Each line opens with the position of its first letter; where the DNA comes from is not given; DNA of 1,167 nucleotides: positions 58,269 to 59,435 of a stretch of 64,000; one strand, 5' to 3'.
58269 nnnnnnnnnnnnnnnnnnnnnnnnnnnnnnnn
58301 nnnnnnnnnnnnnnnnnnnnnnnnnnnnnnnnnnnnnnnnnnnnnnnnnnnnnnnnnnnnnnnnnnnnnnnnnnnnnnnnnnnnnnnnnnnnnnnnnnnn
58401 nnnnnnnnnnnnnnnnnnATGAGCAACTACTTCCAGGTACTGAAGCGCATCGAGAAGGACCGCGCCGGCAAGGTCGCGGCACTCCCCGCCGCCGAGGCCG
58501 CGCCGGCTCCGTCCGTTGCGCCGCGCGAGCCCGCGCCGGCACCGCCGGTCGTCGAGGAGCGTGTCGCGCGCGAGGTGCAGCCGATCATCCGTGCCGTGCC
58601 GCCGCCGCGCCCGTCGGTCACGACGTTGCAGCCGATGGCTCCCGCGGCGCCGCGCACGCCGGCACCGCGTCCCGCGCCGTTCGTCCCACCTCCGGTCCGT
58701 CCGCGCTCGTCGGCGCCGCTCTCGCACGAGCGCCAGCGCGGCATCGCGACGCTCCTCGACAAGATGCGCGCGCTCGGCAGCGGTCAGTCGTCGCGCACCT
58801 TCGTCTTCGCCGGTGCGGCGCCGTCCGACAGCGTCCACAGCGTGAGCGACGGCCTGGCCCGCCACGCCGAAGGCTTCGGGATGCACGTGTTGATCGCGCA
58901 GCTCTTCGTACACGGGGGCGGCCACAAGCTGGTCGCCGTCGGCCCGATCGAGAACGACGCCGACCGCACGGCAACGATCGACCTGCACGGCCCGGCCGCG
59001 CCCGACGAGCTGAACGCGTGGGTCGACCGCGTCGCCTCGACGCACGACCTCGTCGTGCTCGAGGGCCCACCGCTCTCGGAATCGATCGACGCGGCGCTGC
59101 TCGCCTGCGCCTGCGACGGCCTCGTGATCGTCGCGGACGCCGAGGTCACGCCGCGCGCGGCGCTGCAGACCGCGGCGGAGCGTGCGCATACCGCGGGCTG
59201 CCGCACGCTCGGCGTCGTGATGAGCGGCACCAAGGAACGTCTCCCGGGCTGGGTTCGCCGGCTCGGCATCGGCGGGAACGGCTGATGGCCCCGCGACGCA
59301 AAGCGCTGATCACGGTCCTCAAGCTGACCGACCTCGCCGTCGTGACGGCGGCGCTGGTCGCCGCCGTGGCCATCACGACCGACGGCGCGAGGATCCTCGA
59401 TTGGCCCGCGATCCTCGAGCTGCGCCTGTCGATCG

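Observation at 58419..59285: Proline-rich protein with a catalytically degenerate BY-kinase/ParA-like domain next to the GspA-like ATPase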

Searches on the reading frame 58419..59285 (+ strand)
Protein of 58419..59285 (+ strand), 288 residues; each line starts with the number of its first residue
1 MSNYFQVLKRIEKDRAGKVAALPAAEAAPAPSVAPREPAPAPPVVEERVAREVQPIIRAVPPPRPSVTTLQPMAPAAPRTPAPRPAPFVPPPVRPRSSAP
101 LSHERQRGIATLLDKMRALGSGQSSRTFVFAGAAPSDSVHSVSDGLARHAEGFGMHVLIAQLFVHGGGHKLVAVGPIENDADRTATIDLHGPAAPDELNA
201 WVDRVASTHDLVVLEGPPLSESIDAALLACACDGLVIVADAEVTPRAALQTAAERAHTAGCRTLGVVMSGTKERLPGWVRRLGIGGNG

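Call 3: search_protein_families(library=pfam, proteins=[window:58419-59285:+], max_evalue=0.1)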
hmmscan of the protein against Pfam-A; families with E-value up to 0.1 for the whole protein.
window:58419-59285:+ (288 aa): 0 families

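Call 4: search_protein_families(library=ncbifam, proteins=[window:58419-59285:+], max_evalue=0.1)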
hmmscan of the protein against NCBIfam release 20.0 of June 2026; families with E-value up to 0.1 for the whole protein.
window:58419-59285:+ (288 aa): 5 families
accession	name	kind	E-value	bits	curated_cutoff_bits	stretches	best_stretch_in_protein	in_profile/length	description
TIGR01007.1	eps_fam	subfamily_domain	4.2e-11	42.8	108.05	1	196-272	115-191/204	polysaccharide biosynthesis tyrosine autokinase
TIGR03029.1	EpsG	equivalog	8.7e-05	21.8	313.8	1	202-268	206-272/274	chain length determinant protein tyrosine kinase EpsG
TIGR03018.1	pepcterm_TyrKin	hypoth_equivalog_domain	0.0032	16.8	230.65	1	211-267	151-205/207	XrtA-associated tyrosine autokinase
NF008568.0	PRK11519.1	equivalog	0.0048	15.1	1068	1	198-270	625-697/720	tyrosine-protein kinase Wzc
NF007350.0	PRK09841.1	equivalog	0.052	11.6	1248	1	198-270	630-702/726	tyrosine-protein kinase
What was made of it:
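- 58725..59267 (+): BY-kinase-like Rossmann/P-loop-fold domain without catalytic motifs (aa 103-283). TIGR01007 hits aa 196-272 at E 4e-11 (call 4).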

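Call 5: find_homologous_proteins(query=window:58419-59282:+, max_evalue=0.001)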
Query window:58419-59282:+ (288 aa): 68 proteins with E <= 0.001 among 8000 candidates.
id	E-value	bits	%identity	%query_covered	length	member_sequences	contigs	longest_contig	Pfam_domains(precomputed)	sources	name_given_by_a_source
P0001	3.4e-182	622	100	100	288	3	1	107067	-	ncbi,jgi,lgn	ncbi:MAG TPA: hypothetical protein VGK30_04695 [Candidatus Binatia bacterium]|jgi:hypothetical prote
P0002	5.5e-146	503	80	100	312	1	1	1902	-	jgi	-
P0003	1.4e-136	473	76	100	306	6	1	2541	-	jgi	jgi:hypothetical protein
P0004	1.2e-123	430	69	100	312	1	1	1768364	-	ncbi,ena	-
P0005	1.6e-101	358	61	100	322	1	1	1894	-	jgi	jgi:hypothetical protein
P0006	4.3e-100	353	61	100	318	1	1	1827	-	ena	-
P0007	1.0e-97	345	61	98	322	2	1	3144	-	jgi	jgi:hypothetical protein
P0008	1.7e-97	344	62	98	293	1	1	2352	-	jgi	jgi:hypothetical protein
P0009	2.9e-80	288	55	100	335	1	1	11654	-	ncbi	-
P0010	1.9e-78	282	55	98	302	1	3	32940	-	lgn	-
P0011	1.5e-76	276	53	98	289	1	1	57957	-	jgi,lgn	jgi:hypothetical protein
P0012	1.4e-75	272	51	99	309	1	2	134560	-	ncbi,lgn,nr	ncbi:MAG: hypothetical protein HY271_13875 [Deltaproteobacteria bacterium]|nr:hypothetical protein [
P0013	6.5e-73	264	52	99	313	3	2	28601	-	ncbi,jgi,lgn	jgi:hypothetical protein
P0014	1.0e-70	256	51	98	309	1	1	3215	-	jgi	jgi:Mrp family chromosome partitioning ATPase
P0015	4.2e-70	254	78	6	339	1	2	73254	-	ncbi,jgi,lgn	jgi:hypothetical protein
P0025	1.8e-51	193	43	98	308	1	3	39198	-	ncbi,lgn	-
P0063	7.3e-39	152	41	98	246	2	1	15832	-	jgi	jgi:hypothetical protein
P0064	1.9e-36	144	48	61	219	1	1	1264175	-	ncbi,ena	-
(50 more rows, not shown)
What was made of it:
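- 58419..59285 (+): Stand-alone BY pseudokinase gene (288 aa plus stop). It is 100% identical to a hypothetical protein (VGK30_04695) of a Candidatus Binatia MAG (call 5).
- JGI annotated some homologues as 'Mrp family chromosome partitioning ATPase' (call 5).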

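Call 6: search_solved_structures(query=window:58419-59282:+, max_evalue=10, show_alignments=3)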
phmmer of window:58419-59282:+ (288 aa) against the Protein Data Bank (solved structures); distinct sequences matched with E-value up to 10: 12.
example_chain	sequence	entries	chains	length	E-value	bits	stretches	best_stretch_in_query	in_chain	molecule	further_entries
4jlv_A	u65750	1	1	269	0.0029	20.4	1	199-272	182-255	C-terminal fragment of Membrane protein CapA1, Putative uncharacterized protein capB1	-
7ni2_A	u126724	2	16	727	0.14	14.8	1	164-279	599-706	Tyrosine-protein kinase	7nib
9i2q_D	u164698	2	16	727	0.14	14.8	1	164-279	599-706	Putative transmembrane protein Wzc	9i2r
9exo_H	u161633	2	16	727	0.14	14.8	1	164-279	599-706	Putative transmembrane protein Wzc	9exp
7nhr_A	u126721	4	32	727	0.14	14.8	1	164-279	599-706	Putative transmembrane protein Wzc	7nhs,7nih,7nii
9exq_D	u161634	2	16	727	0.15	14.7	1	164-278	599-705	Putative transmembrane protein Wzc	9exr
2ved_A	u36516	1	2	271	0.18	14.4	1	203-270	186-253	MEMBRANE PROTEIN CAPA1, PROTEIN TYROSINE KINASE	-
4jmp_A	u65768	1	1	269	0.3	13.7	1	203-270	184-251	C-terminal fragment of CapA, Protein tyrosine kinase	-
3bfv_A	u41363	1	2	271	0.31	13.7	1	203-270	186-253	Membrane protein CapA1, Protein tyrosine kinase,Protein tyrosine kinase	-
6z0p_A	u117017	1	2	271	0.43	13.2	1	199-280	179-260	BceF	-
3la6_A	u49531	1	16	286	0.8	12.3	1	202-273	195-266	Tyrosine-protein kinase wzc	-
3cio_A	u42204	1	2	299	0.92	12.1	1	205-274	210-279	Tyrosine-protein kinase etk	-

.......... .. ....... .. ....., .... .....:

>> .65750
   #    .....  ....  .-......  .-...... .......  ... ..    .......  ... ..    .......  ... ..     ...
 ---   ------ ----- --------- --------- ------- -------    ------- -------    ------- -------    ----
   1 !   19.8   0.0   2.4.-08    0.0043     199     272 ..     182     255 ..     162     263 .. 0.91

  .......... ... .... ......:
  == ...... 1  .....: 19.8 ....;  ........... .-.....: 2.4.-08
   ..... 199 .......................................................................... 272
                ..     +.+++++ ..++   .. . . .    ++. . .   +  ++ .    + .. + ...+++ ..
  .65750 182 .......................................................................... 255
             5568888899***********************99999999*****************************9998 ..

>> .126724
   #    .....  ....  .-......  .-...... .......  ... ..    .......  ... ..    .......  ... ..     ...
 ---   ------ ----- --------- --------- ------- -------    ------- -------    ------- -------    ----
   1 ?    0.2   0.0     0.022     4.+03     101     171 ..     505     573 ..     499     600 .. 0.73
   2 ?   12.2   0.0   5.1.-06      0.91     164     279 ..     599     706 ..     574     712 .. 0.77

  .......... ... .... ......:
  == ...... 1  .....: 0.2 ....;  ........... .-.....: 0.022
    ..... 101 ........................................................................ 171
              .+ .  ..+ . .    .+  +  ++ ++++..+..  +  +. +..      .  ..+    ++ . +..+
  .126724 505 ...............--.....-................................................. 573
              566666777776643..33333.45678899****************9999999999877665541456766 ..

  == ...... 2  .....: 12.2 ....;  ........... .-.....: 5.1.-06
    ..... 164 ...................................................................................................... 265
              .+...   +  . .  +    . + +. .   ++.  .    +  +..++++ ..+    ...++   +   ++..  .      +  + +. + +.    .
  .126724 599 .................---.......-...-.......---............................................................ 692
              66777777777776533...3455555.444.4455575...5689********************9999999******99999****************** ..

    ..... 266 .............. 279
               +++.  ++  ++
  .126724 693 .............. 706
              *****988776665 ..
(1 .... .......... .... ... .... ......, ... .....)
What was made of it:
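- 59046..59072 (+): Walker-B-like strand (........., aa 210-218). The Asp position is E215. Aligned to CapB '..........' (call 6).
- On Catalytic BY-kinase (CapB/Wzc/Etk type): The window has E104-x2-R107-x2-A110 (call 6).
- Checked: The residue aligned with the Walker B Asp is E215, not the D of 'DLVV' (call 6).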

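Call 10: find_encoding_contigs(protein=P0001, flank=10000, max_places=2)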
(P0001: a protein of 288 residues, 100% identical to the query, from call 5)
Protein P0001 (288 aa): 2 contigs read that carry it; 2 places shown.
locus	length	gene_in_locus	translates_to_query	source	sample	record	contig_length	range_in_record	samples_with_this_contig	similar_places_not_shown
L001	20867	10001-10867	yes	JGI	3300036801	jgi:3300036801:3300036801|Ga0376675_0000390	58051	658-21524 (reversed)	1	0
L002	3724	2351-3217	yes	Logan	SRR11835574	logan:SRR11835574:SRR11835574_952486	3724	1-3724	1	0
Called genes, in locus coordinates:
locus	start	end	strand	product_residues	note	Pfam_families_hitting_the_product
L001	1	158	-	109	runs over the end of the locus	PF01906:YbjQ_1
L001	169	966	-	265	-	-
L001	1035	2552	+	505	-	PF02646:RmuC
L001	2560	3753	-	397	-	PF02515:CoA_transf_3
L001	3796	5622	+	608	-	PF01964:ThiC_Rad_SAM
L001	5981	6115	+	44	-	-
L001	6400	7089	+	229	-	PF02563:Poly_export, PF10531:SLBB, PF22461:SLBB_2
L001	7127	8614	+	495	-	-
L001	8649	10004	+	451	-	PF13191:AAA_16, PF13401:AAA_22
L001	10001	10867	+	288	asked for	-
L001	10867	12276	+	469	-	PF13727:CoA_binding_3, PF02397:Bac_transf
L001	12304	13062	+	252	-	PF13641:Glyco_tranf_2_3 (weak), PF00535:Glycos_transf_2, PF10111:Glyco_tranf_2_2 (weak)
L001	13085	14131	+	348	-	PF01408:GFO_IDH_MocA, PF02894:GFO_IDH_MocA_C, PF22725:GFO_IDH_MocA_C3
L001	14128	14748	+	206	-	PF25084:LbH_EIF2B, PF25087:GMPPB_C (faint), PF00132:Hexapep (weak), PF14602:Hexapep_2 (faint), PF00132:Hexapep (weak)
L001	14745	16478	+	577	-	PF01522:Polysacc_deac_1 (weak)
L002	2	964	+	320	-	?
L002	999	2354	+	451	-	PF13191:AAA_16, PF13401:AAA_22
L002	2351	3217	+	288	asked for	-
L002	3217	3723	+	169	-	?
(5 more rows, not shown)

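Call 11: find_encoding_contigs(protein=P0064, flank=10000, max_places=2)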
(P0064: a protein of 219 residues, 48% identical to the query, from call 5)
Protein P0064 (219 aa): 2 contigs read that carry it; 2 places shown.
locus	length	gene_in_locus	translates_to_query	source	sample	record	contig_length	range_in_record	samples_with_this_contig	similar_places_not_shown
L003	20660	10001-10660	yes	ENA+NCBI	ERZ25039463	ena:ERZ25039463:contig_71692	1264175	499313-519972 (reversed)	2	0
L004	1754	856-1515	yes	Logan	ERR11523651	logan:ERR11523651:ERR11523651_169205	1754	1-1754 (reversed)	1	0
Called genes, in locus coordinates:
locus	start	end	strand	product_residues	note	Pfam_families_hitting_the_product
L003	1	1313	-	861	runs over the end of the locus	PF00690:Cation_ATPase_N, PF00122:E1-E2_ATPase, PF00702:Hydrolase, PF13246:Cation_ATPase, PF12710:HAD (weak), PF00689:Cation_ATPase_C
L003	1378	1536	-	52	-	-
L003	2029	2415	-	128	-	PF00072:Response_reg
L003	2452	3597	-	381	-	PF00989:PAS, PF08448:PAS_4 (weak), PF13188:PAS_8 (weak), PF24820:Diguanyl_cycl_sensor (weak), PF13426:PAS_9, PF02518:HATPase_c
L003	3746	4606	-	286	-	PF00512:HisKA (weak), PF02518:HATPase_c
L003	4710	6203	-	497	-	PF00154:RecA_N (faint), PF03796:DnaB_C (faint), PF06745:ATPase, PF08423:Rad51 (faint), PF13481:AAA_25, PF05625:PAXNEB (weak), PF13481:AAA_25 (weak), PF06745:ATPase, +6 more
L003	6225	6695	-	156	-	-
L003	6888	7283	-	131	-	PF00390:malic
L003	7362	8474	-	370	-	PF24096:DUF7379 (faint)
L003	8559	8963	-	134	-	-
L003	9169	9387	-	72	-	-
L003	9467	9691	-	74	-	PF05532:CsbD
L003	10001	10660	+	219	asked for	-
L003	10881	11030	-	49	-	-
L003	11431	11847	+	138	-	-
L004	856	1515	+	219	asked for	-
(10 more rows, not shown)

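Call 12: find_encoding_contigs(protein=P0004, flank=10000, max_places=1)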
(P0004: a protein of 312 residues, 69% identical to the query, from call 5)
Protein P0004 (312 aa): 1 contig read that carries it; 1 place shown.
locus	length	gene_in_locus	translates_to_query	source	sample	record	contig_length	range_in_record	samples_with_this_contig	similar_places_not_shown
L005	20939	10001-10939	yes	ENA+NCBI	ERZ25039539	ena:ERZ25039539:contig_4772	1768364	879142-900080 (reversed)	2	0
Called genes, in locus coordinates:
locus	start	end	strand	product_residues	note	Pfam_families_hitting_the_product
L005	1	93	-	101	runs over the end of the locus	PF01906:YbjQ_1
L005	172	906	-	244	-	-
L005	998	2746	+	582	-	PF02646:RmuC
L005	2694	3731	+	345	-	-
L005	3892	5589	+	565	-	PF01964:ThiC_Rad_SAM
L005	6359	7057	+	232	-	PF02563:Poly_export, PF10531:SLBB, PF22461:SLBB_2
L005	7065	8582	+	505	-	-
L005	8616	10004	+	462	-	PF13191:AAA_16, PF13401:AAA_22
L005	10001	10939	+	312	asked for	-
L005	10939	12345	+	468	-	PF13727:CoA_binding_3, PF02397:Bac_transf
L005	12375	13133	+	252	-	PF13641:Glyco_tranf_2_3 (weak), PF00535:Glycos_transf_2, PF10111:Glyco_tranf_2_2 (weak)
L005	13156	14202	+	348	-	PF01408:GFO_IDH_MocA, PF02894:GFO_IDH_MocA_C, PF22725:GFO_IDH_MocA_C3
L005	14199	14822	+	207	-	PF25084:LbH_EIF2B, PF00132:Hexapep, PF25087:GMPPB_C (weak), PF14602:Hexapep_2 (faint), PF00132:Hexapep (weak)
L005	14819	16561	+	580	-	PF01522:Polysacc_deac_1 (faint)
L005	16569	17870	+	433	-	PF01266:DAO (weak), PF13450:NAD_binding_8, PF01593:Amino_oxidase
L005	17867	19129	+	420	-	PF01041:DegT_DnrJ_EryC1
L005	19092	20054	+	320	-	PF01522:Polysacc_deac_1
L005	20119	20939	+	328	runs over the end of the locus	PF01408:GFO_IDH_MocA, PF02894:GFO_IDH_MocA_C, PF22725:GFO_IDH_MocA_C3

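Call 13: find_encoding_contigs(protein=P0025, flank=10000, max_places=1)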
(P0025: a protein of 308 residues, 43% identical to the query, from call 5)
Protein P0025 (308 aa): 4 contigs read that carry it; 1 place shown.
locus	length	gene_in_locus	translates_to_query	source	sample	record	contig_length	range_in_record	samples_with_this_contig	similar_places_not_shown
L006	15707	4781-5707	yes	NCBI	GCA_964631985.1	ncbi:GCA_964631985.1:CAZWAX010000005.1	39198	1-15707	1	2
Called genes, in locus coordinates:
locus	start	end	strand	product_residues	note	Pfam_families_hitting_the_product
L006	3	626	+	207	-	?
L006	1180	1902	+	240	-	PF02563:Poly_export, PF10531:SLBB, PF22461:SLBB_2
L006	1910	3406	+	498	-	-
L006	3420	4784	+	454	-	PF13191:AAA_16, PF13401:AAA_22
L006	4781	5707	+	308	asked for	-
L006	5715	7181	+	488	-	PF13727:CoA_binding_3, PF02397:Bac_transf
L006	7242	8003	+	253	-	PF13641:Glyco_tranf_2_3, PF00535:Glycos_transf_2, PF10111:Glyco_tranf_2_2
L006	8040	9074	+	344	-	PF01408:GFO_IDH_MocA, PF22725:GFO_IDH_MocA_C3, PF02894:GFO_IDH_MocA_C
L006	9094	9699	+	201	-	PF25084:LbH_EIF2B, PF25087:GMPPB_C (faint), PF14602:Hexapep_2 (faint), PF00132:Hexapep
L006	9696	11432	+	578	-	PF01522:Polysacc_deac_1 (weak)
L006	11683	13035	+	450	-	PF00743:FMO-like (weak), PF01266:DAO (faint), PF13450:NAD_binding_8, PF01593:Amino_oxidase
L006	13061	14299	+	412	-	PF01041:DegT_DnrJ_EryC1, PF01212:Beta_elim_lyase (weak)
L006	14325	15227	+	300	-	PF01522:Polysacc_deac_1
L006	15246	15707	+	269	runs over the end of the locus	PF03808:Glyco_tran_WecG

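Call 14: find_encoding_contigs(protein=P0063, flank=10000, max_places=1)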
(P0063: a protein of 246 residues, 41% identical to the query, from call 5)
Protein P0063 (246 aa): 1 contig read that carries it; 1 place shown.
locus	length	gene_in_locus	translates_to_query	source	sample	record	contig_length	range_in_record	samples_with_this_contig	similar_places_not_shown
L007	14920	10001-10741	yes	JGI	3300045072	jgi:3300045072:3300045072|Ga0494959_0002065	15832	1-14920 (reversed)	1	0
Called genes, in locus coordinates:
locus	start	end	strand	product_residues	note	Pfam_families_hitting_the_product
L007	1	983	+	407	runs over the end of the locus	PF02515:CoA_transf_3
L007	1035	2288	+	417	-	PF02771:Acyl-CoA_dh_N, PF02770:Acyl-CoA_dh_M, PF00441:Acyl-CoA_dh_1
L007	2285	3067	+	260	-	PF23441:SDR (weak), PF00106:adh_short, PF08659:KR, PF13561:adh_short_C2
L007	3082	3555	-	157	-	PF01575:MaoC_dehydratas, PF13452:FAS1_DH_region (faint)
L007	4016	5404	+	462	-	PF00072:Response_reg, PF00158:Sigma54_activat, PF14532:Sigma54_activ_2, PF25601:AAA_lid_14, PF02954:HTH_8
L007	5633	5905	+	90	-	PF14407:Frankia_peptide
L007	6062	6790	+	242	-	PF02563:Poly_export, PF10531:SLBB, PF22461:SLBB_2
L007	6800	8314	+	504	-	PF02706:Wzz (weak), PF13807:GNVR (weak)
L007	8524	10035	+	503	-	PF13191:AAA_16, PF13604:AAA_30 (faint), PF09848:SLFN-g3_helicase (weak), PF13401:AAA_22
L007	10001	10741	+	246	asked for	-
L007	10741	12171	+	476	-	PF13727:CoA_binding_3, PF02397:Bac_transf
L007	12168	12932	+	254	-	PF13641:Glyco_tranf_2_3, PF00535:Glycos_transf_2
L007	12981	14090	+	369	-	PF01408:GFO_IDH_MocA, PF22725:GFO_IDH_MocA_C3, PF02894:GFO_IDH_MocA_C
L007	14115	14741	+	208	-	PF14602:Hexapep_2 (faint), PF25084:LbH_EIF2B (weak), PF25087:GMPPB_C (faint), PF00132:Hexapep (weak)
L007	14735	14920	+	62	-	?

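Call 22: predict_structure(alignment_id=A1)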
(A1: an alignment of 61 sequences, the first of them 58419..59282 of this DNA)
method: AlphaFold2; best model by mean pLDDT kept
length: 288 residues; sequences in the alignment: 61
mean_pLDDT: 83.5   pTM: 0.69
mean pLDDT of the five models: 83.5, 83.2, 83.1, 82.9, 82.1
residues with pLDDT >= 90: 161; 70-90: 67; 50-70: 45; < 50: 15
segments of 3 or more residues with pLDDT < 50: 46-50, 286-288
pLDDT, mean of each block of 10 residues (from residue 1): 86 80 50 52 50 56 64 73 80 82 92 92 89 95 96 97 93 92 95 96 94 97 97 97 93 97 93 79 59
secondary structure, 60 per line:
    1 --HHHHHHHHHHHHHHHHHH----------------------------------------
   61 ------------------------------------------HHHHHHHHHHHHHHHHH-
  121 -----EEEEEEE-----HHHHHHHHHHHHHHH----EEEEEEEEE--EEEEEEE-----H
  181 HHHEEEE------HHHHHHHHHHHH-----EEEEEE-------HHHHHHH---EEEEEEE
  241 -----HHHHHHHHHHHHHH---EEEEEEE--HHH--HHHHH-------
elements in order: H3-20 H103-119 E126-132 H138-152 E157-165 E168-174 H180-183 E184-187 H194-205 E211-216 H224-230 E234-240 H246-259 E263-269 H277-281
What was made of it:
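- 58419..59285 (+): AF2 model pLDDT is 83.5 (call 22).
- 58419..58478 (+): Conserved N-terminal helix, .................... (aa 1-20). Its binding partner is unknown. The model shows a helix at residues 3-20 with pLDDT 80-86 (call 22).
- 58725..59267 (+): The model has seven strands and pLDDT above 90 (call 22).
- Closest known: EcpK. Different: This protein keeps seven strands and detectable sequence similarity to true kinases (calls 4, 22).
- The AF2 model has pLDDT 83.5 (call 22). The strand-loop-helix geometry of the P-loop is predicted with high confidence (call 22). The predicted fold is confident (call 22).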

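Call 29: fold_search(model_id=the predicted structure, library=pdb)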
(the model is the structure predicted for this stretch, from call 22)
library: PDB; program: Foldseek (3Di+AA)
matches with E <= 10: 1216; with E <= 0.001: 54
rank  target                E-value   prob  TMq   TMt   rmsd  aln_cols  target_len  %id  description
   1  3la6_A                1.5e-07  1.00  0.43  0.47   6.4       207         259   15  Octameric kinase domain of the E. coli tyrosine kinase Wzc with bound ADP (released 2010-08-25)
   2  3la6_B                1.6e-07  1.00  0.43  0.47   6.6       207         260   15  Octameric kinase domain of the E. coli tyrosine kinase Wzc with bound ADP (released 2010-08-25)
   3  3la6_I                1.7e-07  1.00  0.43  0.47   6.8       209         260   15  Octameric kinase domain of the E. coli tyrosine kinase Wzc with bound ADP (released 2010-08-25)
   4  3la6_F                2.4e-07  1.00  0.43  0.48   6.5       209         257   15  Octameric kinase domain of the E. coli tyrosine kinase Wzc with bound ADP (released 2010-08-25)
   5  3la6_O                2.6e-07  1.00  0.43  0.48   6.8       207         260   14  Octameric kinase domain of the E. coli tyrosine kinase Wzc with bound ADP (released 2010-08-25)
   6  3la6_P                2.6e-07  1.00  0.43  0.48   6.4       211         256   15  Octameric kinase domain of the E. coli tyrosine kinase Wzc with bound ADP (released 2010-08-25)
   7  3la6_E                2.6e-07  1.00  0.43  0.48   7.0       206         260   16  Octameric kinase domain of the E. coli tyrosine kinase Wzc with bound ADP (released 2010-08-25)
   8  3la6_C                2.9e-07  1.00  0.42  0.47   5.8       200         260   16  Octameric kinase domain of the E. coli tyrosine kinase Wzc with bound ADP (released 2010-08-25)
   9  3la6_L                4.3e-07  1.00  0.43  0.47   6.7       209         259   15  Octameric kinase domain of the E. coli tyrosine kinase Wzc with bound ADP (released 2010-08-25)
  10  9r68_I                4.9e-07  1.00  0.42  0.19   6.4       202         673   17  CPS secretion pathway Wza-Wzc_C1 (Conf 2) (released 2026-03-04)
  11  3la6_M                5.2e-07  1.00  0.43  0.48   6.3       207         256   15  Octameric kinase domain of the E. coli tyrosine kinase Wzc with bound ADP (released 2010-08-25)
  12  3la6_J                5.5e-07  1.00  0.42  0.46   5.9       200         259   16  Octameric kinase domain of the E. coli tyrosine kinase Wzc with bound ADP (released 2010-08-25)
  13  7nhr_B                5.9e-07  1.00  0.44  0.23   6.7       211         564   18  Putative transmembrane protein Wzc K540M C1 (released 2021-08-25)
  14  3la6_G                5.9e-07  1.00  0.42  0.47   5.8       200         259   16  Octameric kinase domain of the E. coli tyrosine kinase Wzc with bound ADP (released 2010-08-25)
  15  4jmp                  5.9e-07  1.00  0.41  0.51   6.5       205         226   15  Crystal structure of the chimerical protein CapA2B2 (released 2014-02-05)
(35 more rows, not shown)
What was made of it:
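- On Catalytic BY-kinase (CapB/Wzc/Etk type): All of the Foldseek top 50 are BY-kinase domains (call 29).
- Checked: All of the top 50 Foldseek hits are BY-kinase domains (call 29).
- All of the top 50 Foldseek PDB hits are BY-kinase domains (call 29).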
